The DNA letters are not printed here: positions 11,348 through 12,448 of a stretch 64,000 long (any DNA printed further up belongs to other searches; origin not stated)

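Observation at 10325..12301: A Clp/Hsp100-like ATPase whose second AAA+ module has lost its P-loop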

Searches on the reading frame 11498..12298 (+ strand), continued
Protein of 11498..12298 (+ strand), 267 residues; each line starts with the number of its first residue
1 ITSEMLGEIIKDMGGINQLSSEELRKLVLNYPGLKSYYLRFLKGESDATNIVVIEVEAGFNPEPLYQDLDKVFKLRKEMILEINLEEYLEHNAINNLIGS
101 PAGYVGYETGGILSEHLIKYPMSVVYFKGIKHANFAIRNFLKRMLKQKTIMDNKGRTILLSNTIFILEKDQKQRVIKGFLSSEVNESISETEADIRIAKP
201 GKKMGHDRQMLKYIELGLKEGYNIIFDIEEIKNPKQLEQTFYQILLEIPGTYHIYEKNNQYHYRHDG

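Call 83: find_homologous_proteins(query=P0232, max_evalue=1e-20)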
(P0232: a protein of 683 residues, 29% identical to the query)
Query P0232 (683 aa): 8000 proteins with E <= 1e-20 among 8000 candidates; the best 120 are listed.
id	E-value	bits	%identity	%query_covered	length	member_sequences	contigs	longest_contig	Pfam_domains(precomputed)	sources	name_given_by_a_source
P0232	0.0e+0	1519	100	100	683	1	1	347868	PF02861.26,PF07724.21,PF00004.36,PF17871.8,PF05621.18,PF13191.13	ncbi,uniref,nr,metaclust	ncbi:AAA family ATPase [Haloplasma contractile]|uniref:Arginyl-tRNA synthetase protein n=1 Tax=Halop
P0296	9.4e-228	776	57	93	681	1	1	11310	PF13173.13,PF02861.26,PF07724.21,PF12775.14,PF00004.36,PF17871.8,PF05621.18,PF13191.13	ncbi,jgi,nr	ncbi:MAG: ATPase domain protein [Haloplasmataceae bacterium]|jgi:ATP-dependent Clp protease ATP-bind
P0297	4.5e-223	761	55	97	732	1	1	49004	PF13173.13,PF02861.26,PF07724.21,PF00004.36,PF17871.8,PF05621.18,PF13191.13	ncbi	-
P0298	7.0e-221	753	56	93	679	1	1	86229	PF13173.13,PF02861.26,PF07724.21,PF12775.14,PF00004.36,PF17871.8,PF05621.18,PF13191.13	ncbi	-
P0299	1.1e-219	749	55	96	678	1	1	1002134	PF13173.13,PF02861.26,PF07724.21,PF12775.14,PF00004.36,PF17871.8,PF05621.18,PF13191.13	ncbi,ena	-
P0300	9.0e-219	746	54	93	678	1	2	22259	PF13173.13,PF02861.26,PF07724.21,PF12775.14,PF00004.36,PF17871.8,PF05621.18,PF13191.13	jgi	-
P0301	7.2e-218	743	54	96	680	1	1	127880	PF02861.26,PF07724.21,PF00004.36,PF17871.8,PF05621.18,PF13191.13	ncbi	-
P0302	6.0e-217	740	53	99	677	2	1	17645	PF13173.13,PF02861.26,PF07724.21,PF12775.14,PF00004.36,PF17871.8,PF07728.21,PF05621.18,PF13191.13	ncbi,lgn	ncbi:MAG TPA: AAA family ATPase [Haloplasmataceae bacterium]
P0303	1.9e-216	739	54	96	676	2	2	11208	PF13173.13,PF02861.26,PF07724.21,PF12775.14,PF00004.36,PF17871.8,PF07728.21,PF05621.18,PF20720.4,PF13191.13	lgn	-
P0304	1.6e-215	736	54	96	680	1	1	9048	PF13173.13,PF02861.26,PF07724.21,PF00004.36,PF17871.8,PF05621.18,PF13191.13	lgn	-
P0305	2.4e-214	732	53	100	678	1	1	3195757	PF13173.13,PF02861.26,PF07724.21,PF12775.14,PF00004.36,PF17871.8,PF05621.18,PF13191.13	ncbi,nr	ncbi:ATP-dependent Clp protease ATP-binding subunit [Mycoplasmatota bacterium]|nr:ATP-dependent Clp 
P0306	5.3e-213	727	55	92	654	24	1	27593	PF13173.13,PF02861.26,PF07724.21,PF00004.36,PF13401.13,PF17871.8,PF05621.18,PF13191.13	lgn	-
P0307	1.5e-212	726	54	92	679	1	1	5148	PF02861.26,PF07724.21,PF00004.36,PF17871.8,PF05621.18,PF13191.13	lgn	-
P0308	6.0e-212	724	51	99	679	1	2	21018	PF13173.13,PF02861.26,PF07724.21,PF12775.14,PF00004.36,PF17871.8,PF05621.18,PF13191.13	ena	-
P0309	9.9e-212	723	51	99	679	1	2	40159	PF13173.13,PF02861.26,PF07724.21,PF12775.14,PF00004.36,PF17871.8,PF05621.18,PF13191.13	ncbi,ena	-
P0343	1.5e-93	333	31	87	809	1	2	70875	PF13173.13,PF02861.26,PF08477.20,PF00004.36,PF13401.13,PF23569.2,PF17871.8,PF01637.25,PF07728.21,PF13191.13,PF00158.33,PF07724.21,PF12775.14,PF05729.19,PF05621.18,PF10431.16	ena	-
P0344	2.1e-93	332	39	59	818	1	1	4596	PF13173.13,PF02861.26,PF02151.26,PF00004.36,PF13401.13,PF23569.2,PF17871.8,PF13238.13,PF07728.21,PF13191.13,PF00158.33,PF07724.21,PF10431.16,PF20720.4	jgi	jgi:ATP-dependent Clp protease ATP-binding subunit ClpC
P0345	2.5e-93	332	39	58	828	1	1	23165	PF13173.13,PF02861.26,PF02151.26,PF00004.36,PF13401.13,PF23569.2,PF17871.8,PF01637.25,PF07728.21,PF13191.13,PF00158.33,PF07724.21,PF12775.14,PF05621.18,PF01078.28,PF10431.16,PF20720.4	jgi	jgi:ATP-dependent Clp protease ATP-binding subunit ClpC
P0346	2.8e-93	332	41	58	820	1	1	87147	PF13173.13,PF02861.26,PF02151.26,PF00004.36,PF13401.13,PF23569.2,PF17871.8,PF13238.13,PF07728.21,PF13191.13,PF00158.33,PF07724.21,PF10431.16,PF20720.4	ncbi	-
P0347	3.0e-93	332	41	57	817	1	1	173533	PF13173.13,PF02861.26,PF02151.26,PF00004.36,PF13401.13,PF23569.2,PF17871.8,PF07728.21,PF13191.13,PF00158.33,PF07724.21,PF10431.16,PF20720.4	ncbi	-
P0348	3.8e-93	331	37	58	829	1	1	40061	PF13173.13,PF02861.26,PF02151.26,PF00004.36,PF13401.13,PF23569.2,PF17871.8,PF01637.25,PF07728.21,PF13191.13,PF01695.24,PF00158.33,PF07724.21,PF12775.14,PF05621.18,PF10431.16,PF20720.4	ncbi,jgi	-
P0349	4.2e-93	331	41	57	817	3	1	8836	PF13173.13,PF02861.26,PF02151.26,PF00004.36,PF13401.13,PF23569.2,PF17871.8,PF01637.25,PF07728.21,PF13191.13,PF00158.33,PF07724.21,PF10431.16,PF20720.4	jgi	-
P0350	8.4e-93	330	38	63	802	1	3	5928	PF02861.26,PF00004.36,PF13401.13,PF23569.2,PF17871.8,PF07728.21,PF13191.13,PF00158.33,PF07724.21,PF12775.14,PF05729.19,PF10431.16,PF20720.4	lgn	-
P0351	1.2e-92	330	39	59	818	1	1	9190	PF13173.13,PF02861.26,PF02151.26,PF00004.36,PF13401.13,PF23569.2,PF17871.8,PF13238.13,PF07728.21,PF13191.13,PF00158.33,PF07724.21,PF10431.16,PF20720.4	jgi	jgi:ATP-dependent Clp protease ATP-binding subunit ClpC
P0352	1.2e-92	330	36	69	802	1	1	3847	PF02861.26,PF00004.36,PF13401.13,PF23569.2,PF17871.8,PF01637.25,PF07728.21,PF13191.13,PF00158.33,PF07724.21,PF12775.14,PF05729.19,PF10431.16,PF20720.4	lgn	-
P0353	1.5e-92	329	35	73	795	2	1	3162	PF02861.26,PF00004.36,PF13401.13,PF23569.2,PF03193.23,PF17871.8,PF01637.25,PF07728.21,PF13191.13,PF00158.33,PF07724.21,PF12775.14,PF05621.18,PF10431.16,PF20720.4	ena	-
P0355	1.8e-92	329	37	60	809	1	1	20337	PF02861.26,PF02151.26,PF00004.36,PF13401.13,PF23569.2,PF17871.8,PF07728.21,PF13191.13,PF00158.33,PF07724.21,PF10431.16,PF20720.4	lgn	-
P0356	1.9e-92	329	40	58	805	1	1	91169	PF02861.26,PF00004.36,PF13401.13,PF23569.2,PF17871.8,PF01637.25,PF07728.21,PF13191.13,PF00158.33,PF07724.21,PF05621.18,PF10431.16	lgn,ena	-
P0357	2.1e-92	329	40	58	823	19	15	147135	PF13173.13,PF02861.26,PF00004.36,PF13401.13,PF23569.2,PF17871.8,PF05496.19,PF01637.25,PF07728.21,PF13191.13,PF01695.24,PF00158.33,PF07724.21,PF12775.14,PF05621.18,PF10431.16,PF20720.4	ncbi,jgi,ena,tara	tara:strand:+ start:172 stop:2643 length:2472 start_codon:yes stop_codon:yes gene_type:complete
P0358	2.2e-92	329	39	58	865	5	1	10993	PF13173.13,PF02861.26,PF02151.26,PF00004.36,PF13401.13,PF23569.2,PF17871.8,PF01637.25,PF07728.21,PF13191.13,PF01695.24,PF00158.33,PF07724.21,PF05621.18,PF10431.16,PF20720.4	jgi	-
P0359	2.9e-92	328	39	59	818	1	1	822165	PF13173.13,PF02861.26,PF02151.26,PF00004.36,PF13401.13,PF23569.2,PF17871.8,PF07728.21,PF13191.13,PF00158.33,PF07724.21,PF10431.16,PF20720.4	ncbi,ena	-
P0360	3.2e-92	328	38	60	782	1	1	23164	PF13173.13,PF02861.26,PF02151.26,PF00004.36,PF13401.13,PF23569.2,PF17871.8,PF01637.25,PF07728.21,PF13191.13,PF00158.33,PF07724.21,PF05621.18,PF01078.28,PF10431.16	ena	-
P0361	4.9e-92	328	38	60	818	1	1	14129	PF02861.26,PF00158.33,PF07724.21,PF00004.36,PF13401.13,PF23569.2,PF17871.8,PF07728.21,PF05621.18,PF10431.16,PF13191.13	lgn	-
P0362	5.1e-92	328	40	57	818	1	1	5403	PF02861.26,PF02151.26,PF00004.36,PF13401.13,PF23569.2,PF17871.8,PF01637.25,PF07728.21,PF13191.13,PF00158.33,PF07724.21,PF10431.16,PF20720.4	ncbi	-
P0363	7.0e-92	327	40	57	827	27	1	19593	PF13173.13,PF02861.26,PF00004.36,PF13401.13,PF23569.2,PF17871.8,PF13238.13,PF05496.19,PF01637.25,PF07728.21,PF13191.13,PF00158.33,PF07724.21,PF12775.14,PF10431.16,PF20720.4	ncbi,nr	ncbi:MAG TPA: ATP-dependent Clp protease ATP-binding subunit [Candidatus Marinimicrobia bacterium]|n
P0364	8.2e-92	327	38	60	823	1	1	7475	PF13173.13,PF02861.26,PF02151.26,PF00004.36,PF13401.13,PF23569.2,PF17871.8,PF07728.21,PF13191.13,PF13479.13,PF00158.33,PF07724.21,PF12775.14,PF05621.18,PF10431.16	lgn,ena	-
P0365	8.3e-92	327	33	87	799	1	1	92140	PF02861.26,PF00004.36,PF13401.13,PF23569.2,PF03193.23,PF17871.8,PF07728.21,PF13191.13,PF00158.33,PF07724.21,PF12775.14,PF05729.19,PF10431.16,PF20720.4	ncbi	-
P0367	8.6e-92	327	38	57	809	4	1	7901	PF13173.13,PF02861.26,PF00004.36,PF13401.13,PF23569.2,PF17871.8,PF07728.21,PF13191.13,PF00158.33,PF07724.21,PF10431.16,PF20720.4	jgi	jgi:ATP-dependent Clp protease ATP-binding subunit ClpC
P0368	9.0e-92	327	37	60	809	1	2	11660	PF02861.26,PF02151.26,PF00004.36,PF13401.13,PF23569.2,PF17871.8,PF07728.21,PF13191.13,PF00158.33,PF07724.21,PF05621.18,PF10431.16,PF20720.4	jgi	jgi:ATP-dependent Clp protease ATP-binding subunit ClpC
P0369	9.5e-92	327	38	58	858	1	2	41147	PF02861.26,PF02151.26,PF00004.36,PF13401.13,PF23569.2,PF17871.8,PF01637.25,PF07728.21,PF13191.13,PF01695.24,PF00158.33,PF07724.21,PF05621.18,PF10431.16,PF20720.4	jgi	jgi:ATP-dependent Clp protease ATP-binding subunit ClpC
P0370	1.0e-91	326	37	60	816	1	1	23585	PF13173.13,PF02861.26,PF02151.26,PF00004.36,PF13401.13,PF23569.2,PF17871.8,PF01637.25,PF07728.21,PF13191.13,PF00158.33,PF07724.21,PF01078.28,PF10431.16,PF20720.4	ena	-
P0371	1.1e-91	326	37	62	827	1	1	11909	PF02861.26,PF02151.26,PF00004.36,PF13401.13,PF23569.2,PF17871.8,PF01637.25,PF07728.21,PF13191.13,PF00158.33,PF07724.21,PF10431.16,PF20720.4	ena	-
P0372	1.3e-91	326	37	60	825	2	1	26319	PF13173.13,PF02861.26,PF02151.26,PF00004.36,PF13401.13,PF23569.2,PF17871.8,PF01637.25,PF07728.21,PF13191.13,PF00158.33,PF07724.21,PF10431.16,PF20720.4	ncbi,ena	-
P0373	1.3e-91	326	37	62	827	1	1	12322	PF02861.26,PF02151.26,PF00004.36,PF13401.13,PF23569.2,PF17871.8,PF01637.25,PF07728.21,PF13191.13,PF00158.33,PF07724.21,PF10431.16,PF20720.4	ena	-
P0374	1.3e-91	326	31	85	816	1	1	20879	PF13173.13,PF02861.26,PF02151.26,PF00004.36,PF13401.13,PF23569.2,PF17871.8,PF01637.25,PF07728.21,PF13191.13,PF00158.33,PF07724.21,PF01078.28,PF10431.16,PF20720.4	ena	-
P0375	1.3e-91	326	31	85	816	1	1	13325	PF13173.13,PF02861.26,PF02151.26,PF00004.36,PF13401.13,PF23569.2,PF17871.8,PF01637.25,PF07728.21,PF13191.13,PF00158.33,PF07724.21,PF01078.28,PF10431.16,PF20720.4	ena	-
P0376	1.3e-91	326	37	58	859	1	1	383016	PF02861.26,PF02151.26,PF00004.36,PF13401.13,PF23569.2,PF17871.8,PF01637.25,PF07728.21,PF13191.13,PF01695.24,PF00158.33,PF07724.21,PF05621.18,PF10431.16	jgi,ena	jgi:ATP-dependent Clp protease ATP-binding subunit ClpC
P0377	1.7e-91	326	40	57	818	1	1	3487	PF13173.13,PF02861.26,PF02151.26,PF00004.36,PF13401.13,PF23569.2,PF17871.8,PF13238.13,PF07728.21,PF13191.13,PF00158.33,PF07724.21,PF13521.13,PF10431.16,PF20720.4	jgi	jgi:ATP-dependent Clp protease ATP-binding subunit ClpC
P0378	1.7e-91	326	37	57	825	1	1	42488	PF13173.13,PF02861.26,PF02151.26,PF00004.36,PF13401.13,PF23569.2,PF17871.8,PF07728.21,PF13191.13,PF00158.33,PF07724.21,PF05621.18,PF10431.16,PF20720.4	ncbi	-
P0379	1.7e-91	326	31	83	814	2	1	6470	PF13173.13,PF02861.26,PF02151.26,PF00004.36,PF13401.13,PF23569.2,PF17871.8,PF01637.25,PF07728.21,PF13191.13,PF01695.24,PF00158.33,PF07724.21,PF10431.16,PF20720.4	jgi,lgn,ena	-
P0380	1.7e-91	326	39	58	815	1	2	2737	PF13173.13,PF02861.26,PF02151.26,PF00004.36,PF13401.13,PF23569.2,PF17871.8,PF07728.21,PF13191.13,PF00158.33,PF07724.21,PF05621.18,PF10431.16,PF20720.4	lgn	-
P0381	2.1e-91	325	39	57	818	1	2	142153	PF02861.26,PF02151.26,PF00004.36,PF13401.13,PF23569.2,PF17871.8,PF01637.25,PF07728.21,PF13191.13,PF00158.33,PF07724.21,PF05621.18,PF10431.16,PF20720.4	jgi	jgi:ATP-dependent Clp protease ATP-binding subunit ClpC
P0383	2.7e-91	325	33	86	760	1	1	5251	PF13173.13,PF02861.26,PF00004.36,PF13401.13,PF23569.2,PF17871.8,PF01637.25,PF07728.21,PF13191.13,PF00158.33,PF07724.21,PF12775.14,PF05729.19,PF05621.18,PF10431.16,PF20720.4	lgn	-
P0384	2.8e-91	325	39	58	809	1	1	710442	PF02861.26,PF02151.26,PF00004.36,PF13401.13,PF23569.2,PF17871.8,PF07728.21,PF13191.13,PF00158.33,PF07724.21,PF10431.16,PF20720.4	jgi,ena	-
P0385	3.2e-91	325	39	57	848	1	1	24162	PF02861.26,PF00004.36,PF13401.13,PF23569.2,PF17871.8,PF01637.25,PF07728.21,PF13191.13,PF00158.33,PF07724.21,PF05729.19,PF05621.18,PF10431.16,PF20720.4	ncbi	-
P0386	3.3e-91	325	40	60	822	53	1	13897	PF13173.13,PF02861.26,PF00004.36,PF13401.13,PF23569.2,PF17871.8,PF05496.19,PF07728.21,PF13191.13,PF01695.24,PF00158.33,PF07724.21,PF12775.14,PF05621.18,PF10431.16,PF20720.4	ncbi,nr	ncbi:MAG: ATP-dependent Clp protease ATP-binding subunit [Candidatus Marinimicrobia bacterium]|nr:AT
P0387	3.3e-91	325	39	57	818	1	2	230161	PF02861.26,PF00004.36,PF13401.13,PF23569.2,PF17871.8,PF01637.25,PF07728.21,PF13191.13,PF00158.33,PF07724.21,PF05621.18,PF10431.16,PF20720.4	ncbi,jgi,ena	-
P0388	3.5e-91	325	41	57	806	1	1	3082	PF02861.26,PF02151.26,PF00004.36,PF13401.13,PF23569.2,PF17871.8,PF07728.21,PF13191.13,PF00158.33,PF07724.21,PF05621.18,PF10431.16,PF20720.4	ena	-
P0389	3.7e-91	325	37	60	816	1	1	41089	PF13173.13,PF02861.26,PF02151.26,PF00004.36,PF13401.13,PF23569.2,PF17871.8,PF01637.25,PF07728.21,PF13191.13,PF00158.33,PF07724.21,PF10431.16,PF20720.4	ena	-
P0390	3.7e-91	325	37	60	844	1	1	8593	PF13173.13,PF02861.26,PF02151.26,PF00004.36,PF13401.13,PF23569.2,PF17871.8,PF01637.25,PF07728.21,PF13191.13,PF00158.33,PF07724.21,PF12775.14,PF05729.19,PF05621.18,PF01078.28,PF10431.16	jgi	-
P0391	3.7e-91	325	33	88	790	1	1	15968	PF13173.13,PF02861.26,PF02151.26,PF00004.36,PF13401.13,PF23569.2,PF17871.8,PF07728.21,PF13191.13,PF00158.33,PF07724.21,PF05621.18,PF10431.16,PF20720.4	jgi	jgi:ATP-dependent Clp protease ATP-binding subunit ClpC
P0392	4.0e-91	325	38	58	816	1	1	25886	PF13173.13,PF02861.26,PF02151.26,PF00004.36,PF13401.13,PF23569.2,PF17871.8,PF01637.25,PF07728.21,PF13191.13,PF13479.13,PF00158.33,PF07724.21,PF05621.18,PF10431.16,PF20720.4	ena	-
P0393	4.1e-91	325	38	58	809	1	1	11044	PF02861.26,PF02151.26,PF00004.36,PF13401.13,PF23569.2,PF17871.8,PF07728.21,PF13191.13,PF00158.33,PF07724.21,PF05621.18,PF10431.16,PF20720.4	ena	-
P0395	4.9e-91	324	37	58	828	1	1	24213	PF13173.13,PF02861.26,PF00004.36,PF13401.13,PF23569.2,PF17871.8,PF01637.25,PF07728.21,PF13191.13,PF00158.33,PF07724.21,PF12775.14,PF05621.18,PF10431.16,PF20720.4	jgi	jgi:ATP-dependent Clp protease ATP-binding subunit ClpC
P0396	5.3e-91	324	36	60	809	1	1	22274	PF02861.26,PF02151.26,PF00004.36,PF13401.13,PF23569.2,PF17871.8,PF07728.21,PF13191.13,PF00158.33,PF07724.21,PF05621.18,PF10431.16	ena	-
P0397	5.3e-91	324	37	60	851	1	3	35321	PF13173.13,PF02861.26,PF02151.26,PF00004.36,PF13401.13,PF23569.2,PF17871.8,PF01637.25,PF07728.21,PF13191.13,PF00158.33,PF07724.21,PF05729.19,PF05621.18,PF01078.28,PF10431.16,PF20720.4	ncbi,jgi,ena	jgi:ATP-dependent Clp protease ATP-binding subunit ClpC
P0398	7.0e-91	324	38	60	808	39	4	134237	PF13173.13,PF02861.26,PF02151.26,PF00004.36,PF13401.13,PF23569.2,PF17871.8,PF01637.25,PF07728.21,PF13191.13,PF01695.24,PF00158.33,PF07724.21,PF05729.19,PF05621.18,PF01078.28,PF10431.16,PF20720.4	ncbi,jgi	jgi:ATP-dependent Clp protease ATP-binding subunit ClpC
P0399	7.0e-91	324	37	58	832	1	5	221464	PF13173.13,PF02861.26,PF02151.26,PF00004.36,PF13401.13,PF23569.2,PF17871.8,PF07728.21,PF13191.13,PF00158.33,PF07724.21,PF12775.14,PF05621.18,PF10431.16,PF20720.4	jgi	jgi:ATP-dependent Clp protease ATP-binding subunit ClpC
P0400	7.3e-91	324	36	60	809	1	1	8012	PF02861.26,PF02151.26,PF00004.36,PF13401.13,PF23569.2,PF17871.8,PF07728.21,PF13191.13,PF00158.33,PF07724.21,PF05621.18,PF10431.16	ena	-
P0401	7.5e-91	324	37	60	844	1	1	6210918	PF13173.13,PF02861.26,PF02151.26,PF00004.36,PF13401.13,PF23569.2,PF17871.8,PF01637.25,PF07728.21,PF13191.13,PF00158.33,PF07724.21,PF12775.14,PF05621.18,PF01078.28,PF10431.16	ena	-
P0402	7.7e-91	324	36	60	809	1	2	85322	PF02861.26,PF02151.26,PF00004.36,PF13401.13,PF23569.2,PF17871.8,PF07728.21,PF13191.13,PF00158.33,PF07724.21,PF05621.18,PF10431.16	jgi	-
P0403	7.9e-91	324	39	57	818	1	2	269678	PF02861.26,PF00004.36,PF13401.13,PF23569.2,PF17871.8,PF01637.25,PF07728.21,PF13191.13,PF00158.33,PF07724.21,PF05621.18,PF10431.16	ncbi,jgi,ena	-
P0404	8.1e-91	324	38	60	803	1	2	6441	PF02861.26,PF02151.26,PF00004.36,PF13401.13,PF23569.2,PF17871.8,PF07728.21,PF13191.13,PF00158.33,PF07724.21,PF12775.14,PF10431.16,PF20720.4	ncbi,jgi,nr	ncbi:MAG: ATP-dependent Clp protease ATP-binding subunit [Candidatus Omnitrophica bacterium]|nr:ATP-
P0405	8.7e-91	323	38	59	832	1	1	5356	PF13173.13,PF02861.26,PF02151.26,PF00004.36,PF13401.13,PF23569.2,PF17871.8,PF05496.19,PF07728.21,PF13191.13,PF00158.33,PF07724.21,PF05729.19,PF05621.18,PF10431.16,PF20720.4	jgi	-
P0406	8.9e-91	323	40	58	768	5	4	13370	PF02861.26,PF00004.36,PF13401.13,PF23569.2,PF17871.8,PF07728.21,PF13191.13,PF00158.33,PF07724.21,PF12775.14,PF05621.18,PF10431.16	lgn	-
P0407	9.1e-91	323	39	58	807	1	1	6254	PF13173.13,PF02861.26,PF20030.6,PF02151.26,PF00004.36,PF13401.13,PF23569.2,PF17871.8,PF06309.18,PF07728.21,PF13191.13,PF01695.24,PF00158.33,PF07724.21,PF12775.14,PF13521.13,PF05621.18,PF01078.28,PF10431.16,PF20720.4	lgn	-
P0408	1.0e-90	323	37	60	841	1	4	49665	PF13173.13,PF02861.26,PF02151.26,PF00004.36,PF13401.13,PF23569.2,PF17871.8,PF07728.21,PF13191.13,PF00158.33,PF07724.21,PF07726.18,PF12775.14,PF05729.19,PF05621.18,PF01078.28,PF10431.16,PF20720.4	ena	-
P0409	1.0e-90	323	37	58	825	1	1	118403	PF13173.13,PF02861.26,PF02151.26,PF00004.36,PF13401.13,PF23569.2,PF17871.8,PF01637.25,PF07728.21,PF13191.13,PF00158.33,PF07724.21,PF12775.14,PF05621.18,PF10431.16,PF20720.4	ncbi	-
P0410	1.1e-90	323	38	57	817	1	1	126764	PF13173.13,PF02861.26,PF02151.26,PF00004.36,PF13401.13,PF23569.2,PF17871.8,PF07728.21,PF13191.13,PF00158.33,PF07724.21,PF05621.18,PF10431.16,PF20720.4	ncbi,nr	ncbi:MAG: ATP-dependent Clp protease ATP-binding subunit [Candidatus Omnitrophica bacterium]|nr:ATP-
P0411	1.1e-90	323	39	62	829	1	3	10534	PF13173.13,PF02861.26,PF00004.36,PF13401.13,PF23569.2,PF17871.8,PF13238.13,PF01637.25,PF07728.21,PF13191.13,PF01695.24,PF00158.33,PF07724.21,PF05621.18,PF01078.28,PF10431.16,PF20720.4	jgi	jgi:ATP-dependent Clp protease ATP-binding subunit ClpC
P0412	1.1e-90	323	37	60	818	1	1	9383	PF02861.26,PF02151.26,PF00004.36,PF13401.13,PF23569.2,PF17871.8,PF01637.25,PF07728.21,PF13191.13,PF01695.24,PF00158.33,PF07724.21,PF05621.18,PF10431.16,PF20720.4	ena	-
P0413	1.2e-90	323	39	58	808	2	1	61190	PF02861.26,PF02151.26,PF00004.36,PF13401.13,PF23569.2,PF17871.8,PF01637.25,PF07728.21,PF13191.13,PF00158.33,PF07724.21,PF05621.18,PF10431.16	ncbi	-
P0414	1.2e-90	323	41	57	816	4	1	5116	PF13173.13,PF02861.26,PF02151.26,PF00004.36,PF13401.13,PF23569.2,PF17871.8,PF01637.25,PF07728.21,PF13191.13,PF00158.33,PF07724.21,PF12775.14,PF10431.16,PF20720.4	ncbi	-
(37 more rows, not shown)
